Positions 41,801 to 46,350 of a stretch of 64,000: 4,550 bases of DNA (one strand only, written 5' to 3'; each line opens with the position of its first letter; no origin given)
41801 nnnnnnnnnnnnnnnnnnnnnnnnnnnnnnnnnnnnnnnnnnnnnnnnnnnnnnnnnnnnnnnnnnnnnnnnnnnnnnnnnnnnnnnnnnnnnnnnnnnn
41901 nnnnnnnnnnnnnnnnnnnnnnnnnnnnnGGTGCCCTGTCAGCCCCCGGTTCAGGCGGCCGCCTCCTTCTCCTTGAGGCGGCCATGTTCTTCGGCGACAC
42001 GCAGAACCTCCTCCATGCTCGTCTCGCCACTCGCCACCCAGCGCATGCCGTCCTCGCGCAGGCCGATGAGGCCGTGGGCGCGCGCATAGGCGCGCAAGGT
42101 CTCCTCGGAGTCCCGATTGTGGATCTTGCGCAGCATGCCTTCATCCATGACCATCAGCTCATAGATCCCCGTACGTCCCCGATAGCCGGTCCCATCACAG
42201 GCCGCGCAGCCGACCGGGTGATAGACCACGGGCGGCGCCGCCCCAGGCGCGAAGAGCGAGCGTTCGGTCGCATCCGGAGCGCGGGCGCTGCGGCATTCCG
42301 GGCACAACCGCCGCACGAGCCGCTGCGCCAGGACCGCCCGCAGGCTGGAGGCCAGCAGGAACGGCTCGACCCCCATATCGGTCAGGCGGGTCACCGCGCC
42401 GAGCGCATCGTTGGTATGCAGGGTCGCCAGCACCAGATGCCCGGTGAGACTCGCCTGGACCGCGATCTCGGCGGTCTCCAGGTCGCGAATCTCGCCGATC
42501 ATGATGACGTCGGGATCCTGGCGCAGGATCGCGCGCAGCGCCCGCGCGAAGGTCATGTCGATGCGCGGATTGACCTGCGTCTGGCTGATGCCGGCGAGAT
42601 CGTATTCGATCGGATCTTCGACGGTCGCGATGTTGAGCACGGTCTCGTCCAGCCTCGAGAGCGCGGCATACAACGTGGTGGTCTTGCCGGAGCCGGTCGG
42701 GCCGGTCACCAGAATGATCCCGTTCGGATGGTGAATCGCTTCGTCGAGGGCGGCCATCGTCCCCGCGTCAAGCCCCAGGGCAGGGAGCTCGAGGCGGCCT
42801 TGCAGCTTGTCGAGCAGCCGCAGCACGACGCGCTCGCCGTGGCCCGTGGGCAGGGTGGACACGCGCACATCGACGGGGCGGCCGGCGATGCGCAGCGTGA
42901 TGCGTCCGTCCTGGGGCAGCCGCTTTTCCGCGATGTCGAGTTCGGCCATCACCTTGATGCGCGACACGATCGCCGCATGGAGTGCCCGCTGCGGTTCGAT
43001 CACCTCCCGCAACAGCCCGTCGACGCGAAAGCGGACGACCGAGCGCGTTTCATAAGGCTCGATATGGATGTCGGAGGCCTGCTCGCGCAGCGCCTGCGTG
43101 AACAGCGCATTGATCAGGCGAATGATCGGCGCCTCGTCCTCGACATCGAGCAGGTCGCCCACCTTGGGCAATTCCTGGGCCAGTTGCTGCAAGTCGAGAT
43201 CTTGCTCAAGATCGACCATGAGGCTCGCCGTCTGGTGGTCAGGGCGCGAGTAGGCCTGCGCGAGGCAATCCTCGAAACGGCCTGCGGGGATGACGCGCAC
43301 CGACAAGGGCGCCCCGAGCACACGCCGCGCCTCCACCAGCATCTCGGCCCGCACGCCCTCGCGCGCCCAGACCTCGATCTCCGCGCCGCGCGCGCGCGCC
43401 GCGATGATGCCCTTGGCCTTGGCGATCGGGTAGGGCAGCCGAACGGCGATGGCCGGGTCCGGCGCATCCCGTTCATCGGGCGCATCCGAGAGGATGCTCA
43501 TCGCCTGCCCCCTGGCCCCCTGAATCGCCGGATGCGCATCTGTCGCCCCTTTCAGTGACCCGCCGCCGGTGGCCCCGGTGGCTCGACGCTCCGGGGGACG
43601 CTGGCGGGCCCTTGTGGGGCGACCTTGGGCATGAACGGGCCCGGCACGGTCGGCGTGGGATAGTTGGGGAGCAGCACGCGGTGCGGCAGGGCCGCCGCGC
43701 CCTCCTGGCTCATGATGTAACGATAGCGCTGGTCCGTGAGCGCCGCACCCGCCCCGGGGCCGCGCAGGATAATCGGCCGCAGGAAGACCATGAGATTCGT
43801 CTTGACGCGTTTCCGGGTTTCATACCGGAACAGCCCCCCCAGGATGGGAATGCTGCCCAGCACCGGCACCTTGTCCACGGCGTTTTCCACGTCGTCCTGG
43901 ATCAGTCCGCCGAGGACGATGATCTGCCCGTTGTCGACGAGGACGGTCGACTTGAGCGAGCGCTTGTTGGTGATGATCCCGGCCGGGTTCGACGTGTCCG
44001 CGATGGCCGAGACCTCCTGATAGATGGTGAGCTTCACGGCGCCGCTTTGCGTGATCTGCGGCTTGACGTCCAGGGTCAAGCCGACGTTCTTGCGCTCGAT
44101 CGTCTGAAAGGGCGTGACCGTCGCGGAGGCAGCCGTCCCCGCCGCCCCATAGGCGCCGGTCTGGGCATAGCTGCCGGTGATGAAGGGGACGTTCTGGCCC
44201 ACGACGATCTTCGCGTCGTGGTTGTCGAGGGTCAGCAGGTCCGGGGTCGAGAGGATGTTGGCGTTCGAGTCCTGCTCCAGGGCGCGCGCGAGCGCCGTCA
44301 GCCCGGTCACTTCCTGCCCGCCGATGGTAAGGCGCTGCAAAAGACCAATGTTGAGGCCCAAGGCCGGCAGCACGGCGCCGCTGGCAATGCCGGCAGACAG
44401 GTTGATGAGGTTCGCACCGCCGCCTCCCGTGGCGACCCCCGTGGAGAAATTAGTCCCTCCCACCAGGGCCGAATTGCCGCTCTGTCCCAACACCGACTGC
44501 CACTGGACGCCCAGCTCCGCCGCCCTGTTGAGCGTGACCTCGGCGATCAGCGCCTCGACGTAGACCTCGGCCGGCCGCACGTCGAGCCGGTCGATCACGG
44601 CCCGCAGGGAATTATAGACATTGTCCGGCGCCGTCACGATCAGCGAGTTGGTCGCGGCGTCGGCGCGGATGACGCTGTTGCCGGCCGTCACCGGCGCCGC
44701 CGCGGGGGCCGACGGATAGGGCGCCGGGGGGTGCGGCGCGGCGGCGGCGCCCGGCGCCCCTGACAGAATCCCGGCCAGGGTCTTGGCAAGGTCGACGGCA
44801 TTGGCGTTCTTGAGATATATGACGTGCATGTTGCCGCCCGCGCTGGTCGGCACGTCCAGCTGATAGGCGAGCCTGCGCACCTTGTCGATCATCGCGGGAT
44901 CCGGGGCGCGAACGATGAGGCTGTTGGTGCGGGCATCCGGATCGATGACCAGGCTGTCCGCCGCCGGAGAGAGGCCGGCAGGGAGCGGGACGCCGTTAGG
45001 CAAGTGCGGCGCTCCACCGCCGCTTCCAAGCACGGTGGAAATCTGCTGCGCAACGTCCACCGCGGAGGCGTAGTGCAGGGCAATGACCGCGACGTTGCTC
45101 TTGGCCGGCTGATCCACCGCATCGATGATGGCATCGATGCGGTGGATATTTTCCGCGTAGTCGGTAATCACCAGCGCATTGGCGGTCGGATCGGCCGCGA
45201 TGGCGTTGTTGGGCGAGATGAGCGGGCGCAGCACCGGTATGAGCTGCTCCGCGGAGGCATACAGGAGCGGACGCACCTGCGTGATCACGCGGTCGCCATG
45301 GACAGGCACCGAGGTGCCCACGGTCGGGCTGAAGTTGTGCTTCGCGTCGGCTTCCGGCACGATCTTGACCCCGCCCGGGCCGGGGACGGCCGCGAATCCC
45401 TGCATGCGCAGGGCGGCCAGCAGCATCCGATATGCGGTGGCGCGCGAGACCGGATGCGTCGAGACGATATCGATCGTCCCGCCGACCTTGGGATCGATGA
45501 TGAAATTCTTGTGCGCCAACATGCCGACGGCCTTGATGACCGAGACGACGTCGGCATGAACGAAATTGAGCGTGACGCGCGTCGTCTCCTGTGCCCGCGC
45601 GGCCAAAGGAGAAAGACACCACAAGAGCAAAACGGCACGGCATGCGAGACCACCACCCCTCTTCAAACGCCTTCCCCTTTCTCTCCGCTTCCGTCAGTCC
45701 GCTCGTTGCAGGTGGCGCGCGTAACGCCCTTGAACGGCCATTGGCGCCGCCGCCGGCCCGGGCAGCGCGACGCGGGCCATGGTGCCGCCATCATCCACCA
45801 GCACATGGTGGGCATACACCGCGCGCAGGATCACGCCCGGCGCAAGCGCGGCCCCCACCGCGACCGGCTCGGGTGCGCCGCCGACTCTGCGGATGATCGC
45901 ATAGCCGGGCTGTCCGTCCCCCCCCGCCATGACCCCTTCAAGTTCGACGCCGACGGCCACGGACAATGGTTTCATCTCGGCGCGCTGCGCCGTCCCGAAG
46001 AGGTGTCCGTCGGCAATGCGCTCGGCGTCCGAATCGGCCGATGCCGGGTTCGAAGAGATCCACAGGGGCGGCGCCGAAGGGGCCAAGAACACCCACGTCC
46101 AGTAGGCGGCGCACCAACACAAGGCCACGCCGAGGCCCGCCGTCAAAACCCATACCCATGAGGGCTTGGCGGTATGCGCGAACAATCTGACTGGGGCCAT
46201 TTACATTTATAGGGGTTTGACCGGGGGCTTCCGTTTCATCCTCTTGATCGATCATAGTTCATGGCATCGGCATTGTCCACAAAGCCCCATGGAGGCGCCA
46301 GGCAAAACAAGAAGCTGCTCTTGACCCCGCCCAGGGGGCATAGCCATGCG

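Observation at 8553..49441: Exosortase EPS locus, a complete T2SS operon and C-terminally sorted cargo form one contiguous ~41 kb envelope supercluster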

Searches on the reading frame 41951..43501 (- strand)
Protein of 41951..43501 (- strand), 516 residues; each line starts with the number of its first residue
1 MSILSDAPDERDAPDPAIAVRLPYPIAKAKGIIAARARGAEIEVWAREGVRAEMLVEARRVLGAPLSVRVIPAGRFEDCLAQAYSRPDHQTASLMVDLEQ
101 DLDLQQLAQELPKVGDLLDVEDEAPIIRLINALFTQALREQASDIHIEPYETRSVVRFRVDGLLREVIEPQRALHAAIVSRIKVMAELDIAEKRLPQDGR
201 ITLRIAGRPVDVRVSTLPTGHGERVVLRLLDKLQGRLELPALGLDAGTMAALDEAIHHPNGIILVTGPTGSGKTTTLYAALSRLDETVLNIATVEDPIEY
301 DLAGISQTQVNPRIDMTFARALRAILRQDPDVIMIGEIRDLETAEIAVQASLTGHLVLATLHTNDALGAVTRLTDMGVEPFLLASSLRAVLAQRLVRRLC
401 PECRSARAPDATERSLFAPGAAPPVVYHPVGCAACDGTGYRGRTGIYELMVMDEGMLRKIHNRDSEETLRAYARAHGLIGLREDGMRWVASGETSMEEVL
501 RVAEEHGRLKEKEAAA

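Call 6: search_protein_families(library=ncbifam, proteins=[window:41951-43501:-], max_evalue=0.001)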
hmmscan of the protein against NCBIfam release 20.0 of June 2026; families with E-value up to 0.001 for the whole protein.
window:41951-43501:- (516 aa): 20 families
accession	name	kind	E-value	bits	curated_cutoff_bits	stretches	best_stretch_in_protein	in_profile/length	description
TIGR02533.1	type_II_gspE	equivalog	1.4e-211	703.4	630.25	1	21-502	3-485/486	type II secretion system ATPase GspE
TIGR02538.1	type_IV_pilB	equivalog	6.3e-162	540.1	675.65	1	28-504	80-563/564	type IV-A pilus assembly ATPase PilB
NF007755.0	PRK10436.1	equivalog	1.1e-139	466.1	617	1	41-503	28-459/465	type II secretion system protein GspE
NF053534.1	T4PilAsmATPsTfpB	equivalog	1.6e-135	452.8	850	1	113-503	187-582/584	type IV pilus assembly ATPase TfpB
NF041000.1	ATPase_ComGA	equivalog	1.9e-77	259.9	300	1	132-397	2-266/267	competence type IV pilus ATPase ComGA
TIGR01420.1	pilT_fam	subfamily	1.5e-49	169.1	319.1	1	130-399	2-271/343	PilT/PilU family type 4a pilus ATPase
TIGR02525.1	plasmid_TraJ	equivalog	5.7e-24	84.8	368.3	1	252-376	141-272/372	plasmid transfer ATPase TraJ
TIGR02524.1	dot_icm_DotB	equivalog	5.4e-20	71.9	463.3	1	250-374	124-257/358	Dot/Icm type IV secretion system ATPase DotB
NF058587.1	archaellum_moto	equivalog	3.4e-16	59.1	550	1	263-378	278-398/527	archaellum flagellar ATPase motor FlaI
TIGR02782.1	TrbB_P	equivalog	4.4e-15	55.8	304.55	1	246-376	123-255/303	P-type conjugative transfer ATPase TrbB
NF010469.0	PRK13894.1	subfamily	3.1e-13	49.8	508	1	251-374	141-265/320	conjugal transfer ATPase TrbB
TIGR02788.1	VirB11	equivalog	2.7e-11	43.1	249.95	1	252-377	137-266/308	P-type DNA transfer ATPase VirB11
NF053672.1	bindosome_BasE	exception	8.8e-11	41.2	1000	1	263-379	273-395/512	bindosome assembly system ATPase subunit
NF010407.0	PRK13833.1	subfamily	1.7e-10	40.9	499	1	251-379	136-265/323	conjugal transfer protein TrbB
TIGR03819.1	heli_sec_ATPase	hypoth_equivalog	7.8e-10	38.5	373.15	1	220-388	137-312/340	TadA family conjugal transfer-associated ATPase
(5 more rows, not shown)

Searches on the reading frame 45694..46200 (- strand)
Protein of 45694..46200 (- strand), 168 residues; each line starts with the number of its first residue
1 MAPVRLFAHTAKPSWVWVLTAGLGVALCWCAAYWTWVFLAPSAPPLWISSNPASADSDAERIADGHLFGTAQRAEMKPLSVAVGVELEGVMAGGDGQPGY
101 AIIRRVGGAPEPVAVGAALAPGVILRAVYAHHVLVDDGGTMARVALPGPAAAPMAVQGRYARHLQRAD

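Call 6: search_protein_families(library=ncbifam, proteins=[window:45694-46200:-], max_evalue=0.001)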
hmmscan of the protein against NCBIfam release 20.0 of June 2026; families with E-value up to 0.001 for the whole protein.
window:45694-46200:- (168 aa): 0 families

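Call 11: search_protein_families(library=pfam, proteins=[window:45694-46200:-], max_evalue=0.01)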
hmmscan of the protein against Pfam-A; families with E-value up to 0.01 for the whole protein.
window:45694-46200:- (168 aa): 1 family
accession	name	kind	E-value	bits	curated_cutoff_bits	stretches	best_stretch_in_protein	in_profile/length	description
PF11356.14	T2SSC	-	7.5e-18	65.2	27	1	24-144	4-139/141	Type II secretion system protein C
